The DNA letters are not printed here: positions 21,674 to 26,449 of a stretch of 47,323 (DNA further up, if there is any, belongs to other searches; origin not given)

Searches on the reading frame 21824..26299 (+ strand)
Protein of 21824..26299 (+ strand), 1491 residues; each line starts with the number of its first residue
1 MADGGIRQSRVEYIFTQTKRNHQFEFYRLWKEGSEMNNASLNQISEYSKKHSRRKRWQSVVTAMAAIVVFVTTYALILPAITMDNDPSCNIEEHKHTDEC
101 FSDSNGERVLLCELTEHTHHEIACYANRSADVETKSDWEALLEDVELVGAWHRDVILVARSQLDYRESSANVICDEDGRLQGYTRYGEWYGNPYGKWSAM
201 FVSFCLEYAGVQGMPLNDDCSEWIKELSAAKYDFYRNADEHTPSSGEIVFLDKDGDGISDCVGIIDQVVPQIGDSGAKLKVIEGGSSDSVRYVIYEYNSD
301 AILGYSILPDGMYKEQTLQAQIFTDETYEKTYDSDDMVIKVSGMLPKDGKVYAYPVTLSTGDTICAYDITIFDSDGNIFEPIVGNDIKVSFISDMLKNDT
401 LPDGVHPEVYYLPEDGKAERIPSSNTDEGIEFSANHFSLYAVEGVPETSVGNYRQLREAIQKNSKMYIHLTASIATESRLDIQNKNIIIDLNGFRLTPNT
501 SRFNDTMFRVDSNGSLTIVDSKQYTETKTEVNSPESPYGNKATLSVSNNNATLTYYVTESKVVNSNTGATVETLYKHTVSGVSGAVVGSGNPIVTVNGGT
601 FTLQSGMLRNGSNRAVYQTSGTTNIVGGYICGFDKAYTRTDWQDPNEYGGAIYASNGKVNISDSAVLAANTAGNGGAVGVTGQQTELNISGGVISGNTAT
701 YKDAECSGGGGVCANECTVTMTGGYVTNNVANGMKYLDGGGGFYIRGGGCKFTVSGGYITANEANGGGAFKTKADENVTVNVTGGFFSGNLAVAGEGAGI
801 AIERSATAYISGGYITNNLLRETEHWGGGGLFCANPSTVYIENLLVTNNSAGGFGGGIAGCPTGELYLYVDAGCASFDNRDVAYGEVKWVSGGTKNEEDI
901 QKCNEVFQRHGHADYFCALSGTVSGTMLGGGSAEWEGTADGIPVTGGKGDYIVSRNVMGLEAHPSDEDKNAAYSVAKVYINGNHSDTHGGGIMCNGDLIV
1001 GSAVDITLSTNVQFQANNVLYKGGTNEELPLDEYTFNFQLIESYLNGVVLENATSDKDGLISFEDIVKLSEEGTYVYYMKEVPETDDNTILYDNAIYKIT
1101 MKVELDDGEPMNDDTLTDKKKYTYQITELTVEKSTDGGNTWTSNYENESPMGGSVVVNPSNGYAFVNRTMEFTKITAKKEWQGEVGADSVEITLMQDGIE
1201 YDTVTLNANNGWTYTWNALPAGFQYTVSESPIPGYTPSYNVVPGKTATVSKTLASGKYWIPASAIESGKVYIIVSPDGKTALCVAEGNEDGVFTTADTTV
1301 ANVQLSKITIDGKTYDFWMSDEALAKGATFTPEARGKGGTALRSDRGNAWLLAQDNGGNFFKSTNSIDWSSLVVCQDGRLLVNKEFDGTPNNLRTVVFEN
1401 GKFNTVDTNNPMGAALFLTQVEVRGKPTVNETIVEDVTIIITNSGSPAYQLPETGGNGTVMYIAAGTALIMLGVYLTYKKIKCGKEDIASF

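Call 28: search_protein_families(library=pfam, proteins=[window:21824-26299:+], max_evalue=0.001)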
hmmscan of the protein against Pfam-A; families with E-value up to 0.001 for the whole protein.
window:21824-26299:+ (1491 aa): 2 families
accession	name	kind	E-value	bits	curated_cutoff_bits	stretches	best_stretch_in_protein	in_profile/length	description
PF05738.19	Cna_B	-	1.1e-10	42.3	22.3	1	1176-1239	2-77/87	Cna protein B-type domain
PF00746.26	Gram_pos_anchor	-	0.00098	19.5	20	0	1450-1484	8-41/43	LPXTG cell wall anchor motif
